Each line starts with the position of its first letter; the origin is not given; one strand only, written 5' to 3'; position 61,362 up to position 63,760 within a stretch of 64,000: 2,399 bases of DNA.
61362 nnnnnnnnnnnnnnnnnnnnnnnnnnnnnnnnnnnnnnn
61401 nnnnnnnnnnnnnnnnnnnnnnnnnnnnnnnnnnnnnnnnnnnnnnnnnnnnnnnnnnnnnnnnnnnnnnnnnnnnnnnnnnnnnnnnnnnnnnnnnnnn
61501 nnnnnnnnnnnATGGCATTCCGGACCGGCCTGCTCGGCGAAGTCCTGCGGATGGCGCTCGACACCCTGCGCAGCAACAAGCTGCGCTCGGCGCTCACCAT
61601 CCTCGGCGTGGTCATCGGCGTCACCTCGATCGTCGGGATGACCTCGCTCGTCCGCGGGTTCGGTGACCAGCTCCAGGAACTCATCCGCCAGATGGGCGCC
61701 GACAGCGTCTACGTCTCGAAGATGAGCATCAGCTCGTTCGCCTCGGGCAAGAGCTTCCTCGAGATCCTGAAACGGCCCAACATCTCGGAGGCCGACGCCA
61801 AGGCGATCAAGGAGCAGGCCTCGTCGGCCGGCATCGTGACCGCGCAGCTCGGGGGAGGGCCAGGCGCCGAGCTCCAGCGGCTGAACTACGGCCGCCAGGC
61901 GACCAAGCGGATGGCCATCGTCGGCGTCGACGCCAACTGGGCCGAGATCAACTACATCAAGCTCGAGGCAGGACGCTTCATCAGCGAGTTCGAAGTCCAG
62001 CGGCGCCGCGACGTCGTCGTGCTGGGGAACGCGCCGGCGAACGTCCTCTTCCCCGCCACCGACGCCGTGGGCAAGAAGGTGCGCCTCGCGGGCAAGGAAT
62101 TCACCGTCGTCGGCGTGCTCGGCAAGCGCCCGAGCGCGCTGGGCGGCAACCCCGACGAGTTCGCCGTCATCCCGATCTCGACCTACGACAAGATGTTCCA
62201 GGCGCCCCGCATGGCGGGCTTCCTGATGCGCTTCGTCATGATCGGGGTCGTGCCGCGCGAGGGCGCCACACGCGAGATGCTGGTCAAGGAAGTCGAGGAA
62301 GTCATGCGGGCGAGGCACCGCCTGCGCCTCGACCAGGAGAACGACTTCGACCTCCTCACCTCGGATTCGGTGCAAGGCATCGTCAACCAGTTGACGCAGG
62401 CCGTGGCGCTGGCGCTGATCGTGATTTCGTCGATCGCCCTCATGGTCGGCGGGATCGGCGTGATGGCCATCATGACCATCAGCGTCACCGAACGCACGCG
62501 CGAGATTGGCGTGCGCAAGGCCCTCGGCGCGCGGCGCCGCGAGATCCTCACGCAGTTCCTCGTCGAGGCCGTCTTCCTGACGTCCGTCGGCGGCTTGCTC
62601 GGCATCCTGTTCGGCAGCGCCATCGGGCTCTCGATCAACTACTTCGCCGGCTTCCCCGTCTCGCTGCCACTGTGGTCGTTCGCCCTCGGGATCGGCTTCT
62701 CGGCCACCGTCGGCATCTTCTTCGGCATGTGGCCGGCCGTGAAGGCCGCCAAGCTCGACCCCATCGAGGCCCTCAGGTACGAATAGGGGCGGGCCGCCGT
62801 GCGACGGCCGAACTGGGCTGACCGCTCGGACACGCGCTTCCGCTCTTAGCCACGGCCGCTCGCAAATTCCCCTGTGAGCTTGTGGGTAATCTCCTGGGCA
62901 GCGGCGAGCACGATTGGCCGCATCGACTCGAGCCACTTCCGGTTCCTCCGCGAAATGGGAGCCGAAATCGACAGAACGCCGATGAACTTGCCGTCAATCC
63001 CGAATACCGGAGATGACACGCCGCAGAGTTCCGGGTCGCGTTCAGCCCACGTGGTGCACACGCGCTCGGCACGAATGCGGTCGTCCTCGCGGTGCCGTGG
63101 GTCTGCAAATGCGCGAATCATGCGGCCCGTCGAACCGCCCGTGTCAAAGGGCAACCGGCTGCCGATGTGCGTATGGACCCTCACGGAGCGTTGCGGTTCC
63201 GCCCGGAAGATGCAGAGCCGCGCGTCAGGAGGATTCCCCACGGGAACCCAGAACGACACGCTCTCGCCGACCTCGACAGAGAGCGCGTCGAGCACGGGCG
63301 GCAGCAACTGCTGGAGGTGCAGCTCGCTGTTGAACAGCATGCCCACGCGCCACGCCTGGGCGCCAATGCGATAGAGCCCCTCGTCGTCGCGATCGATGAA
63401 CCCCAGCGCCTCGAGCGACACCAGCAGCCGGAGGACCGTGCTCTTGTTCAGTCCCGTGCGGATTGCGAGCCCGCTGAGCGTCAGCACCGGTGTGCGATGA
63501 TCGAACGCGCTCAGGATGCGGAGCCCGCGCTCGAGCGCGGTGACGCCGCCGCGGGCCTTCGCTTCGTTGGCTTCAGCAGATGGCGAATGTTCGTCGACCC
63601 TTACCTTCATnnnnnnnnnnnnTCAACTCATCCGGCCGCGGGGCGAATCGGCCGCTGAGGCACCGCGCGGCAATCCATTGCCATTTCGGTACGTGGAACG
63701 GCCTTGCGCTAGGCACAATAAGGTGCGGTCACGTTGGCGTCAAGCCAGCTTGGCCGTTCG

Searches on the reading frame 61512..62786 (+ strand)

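Call 85: search_protein_families(library=pfam, proteins=[window:61512-62786:+], max_evalue=0.000001)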
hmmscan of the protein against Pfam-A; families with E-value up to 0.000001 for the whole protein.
window:61512-62786:+ (424 aa): 2 families
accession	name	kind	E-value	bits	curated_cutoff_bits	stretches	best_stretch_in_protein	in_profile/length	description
PF12704.14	MacB_PCD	-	2.5e-35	123.1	27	1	26-263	1-206/207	MacB-like periplasmic core domain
PF02687.27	FtsX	-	1.1e-20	74.3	25.5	1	303-417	1-120/120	FtsX-like permease C-terminal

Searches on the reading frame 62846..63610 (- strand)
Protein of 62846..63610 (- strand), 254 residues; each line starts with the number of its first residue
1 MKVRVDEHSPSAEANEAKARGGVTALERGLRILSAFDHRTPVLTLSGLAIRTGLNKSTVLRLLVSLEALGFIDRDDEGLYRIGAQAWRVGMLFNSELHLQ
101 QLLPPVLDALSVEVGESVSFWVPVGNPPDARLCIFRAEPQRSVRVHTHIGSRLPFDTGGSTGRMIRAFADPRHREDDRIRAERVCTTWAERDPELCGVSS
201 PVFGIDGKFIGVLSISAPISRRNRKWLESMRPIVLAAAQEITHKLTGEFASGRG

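Call 85: search_protein_families(library=pfam, proteins=[window:62846-63610:-], max_evalue=0.000001)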
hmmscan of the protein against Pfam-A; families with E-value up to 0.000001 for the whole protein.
window:62846-63610:- (254 aa): 2 families
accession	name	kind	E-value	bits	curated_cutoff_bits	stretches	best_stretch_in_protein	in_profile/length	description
PF09339.16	HTH_IclR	-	1.1e-13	51.2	22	1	25-76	1-52/52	IclR helix-turn-helix domain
PF01614.24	IclR_C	-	2.4e-12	47.2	24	1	177-242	108-173/174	Bacterial transcriptional regulator IclR C-terminal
